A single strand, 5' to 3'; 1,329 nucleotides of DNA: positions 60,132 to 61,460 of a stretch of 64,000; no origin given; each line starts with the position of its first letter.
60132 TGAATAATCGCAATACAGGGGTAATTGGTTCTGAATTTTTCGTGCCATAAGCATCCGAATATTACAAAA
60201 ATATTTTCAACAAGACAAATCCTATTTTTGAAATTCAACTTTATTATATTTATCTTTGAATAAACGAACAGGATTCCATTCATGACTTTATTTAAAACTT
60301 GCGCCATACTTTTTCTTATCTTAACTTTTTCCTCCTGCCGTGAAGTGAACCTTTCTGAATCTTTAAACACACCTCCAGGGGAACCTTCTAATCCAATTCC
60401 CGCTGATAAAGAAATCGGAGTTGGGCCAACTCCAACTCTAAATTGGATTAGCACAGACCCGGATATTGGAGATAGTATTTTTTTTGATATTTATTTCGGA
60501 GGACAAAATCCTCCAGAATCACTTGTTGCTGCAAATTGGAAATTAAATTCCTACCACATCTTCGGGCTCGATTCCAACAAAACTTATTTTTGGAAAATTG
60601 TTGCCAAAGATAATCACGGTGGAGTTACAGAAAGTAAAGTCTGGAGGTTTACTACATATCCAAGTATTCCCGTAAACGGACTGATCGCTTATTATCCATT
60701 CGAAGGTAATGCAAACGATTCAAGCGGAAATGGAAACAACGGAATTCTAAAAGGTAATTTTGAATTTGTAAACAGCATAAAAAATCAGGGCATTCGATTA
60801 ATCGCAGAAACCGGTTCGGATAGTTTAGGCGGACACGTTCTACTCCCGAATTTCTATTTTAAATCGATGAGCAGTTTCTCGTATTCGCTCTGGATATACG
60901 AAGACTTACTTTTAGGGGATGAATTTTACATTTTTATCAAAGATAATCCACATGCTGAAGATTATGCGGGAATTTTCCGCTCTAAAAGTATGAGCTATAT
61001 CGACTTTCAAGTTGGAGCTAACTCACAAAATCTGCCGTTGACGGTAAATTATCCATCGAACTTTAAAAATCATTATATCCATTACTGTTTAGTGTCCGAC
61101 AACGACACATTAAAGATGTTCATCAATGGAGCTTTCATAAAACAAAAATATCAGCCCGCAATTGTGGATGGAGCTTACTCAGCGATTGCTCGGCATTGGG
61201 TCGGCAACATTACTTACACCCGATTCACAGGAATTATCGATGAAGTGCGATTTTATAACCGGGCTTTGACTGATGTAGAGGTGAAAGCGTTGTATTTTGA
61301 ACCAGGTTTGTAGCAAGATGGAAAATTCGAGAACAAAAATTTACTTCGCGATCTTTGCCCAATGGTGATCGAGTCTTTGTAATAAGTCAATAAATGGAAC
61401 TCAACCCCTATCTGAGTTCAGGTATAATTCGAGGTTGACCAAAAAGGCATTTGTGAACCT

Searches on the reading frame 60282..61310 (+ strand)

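Call 51: search_protein_families(library=padloc, proteins=[window:60282-61310:+], max_evalue=0.00001)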
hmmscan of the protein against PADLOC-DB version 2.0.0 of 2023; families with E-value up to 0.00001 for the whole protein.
window:60282-61310:+ (343 aa): 0 families

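Call 80: search_protein_families(library=pfam, proteins=[window:60282-61310:+], max_evalue=0.00001)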
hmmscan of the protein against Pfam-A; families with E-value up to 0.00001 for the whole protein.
window:60282-61310:+ (343 aa): 1 family
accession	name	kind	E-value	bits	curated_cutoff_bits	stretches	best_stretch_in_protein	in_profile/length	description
PF13385.13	Laminin_G_3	-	1.8e-14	54.6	27.6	1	183-334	4-150/151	Concanavalin A-like lectin/glucanases superfamily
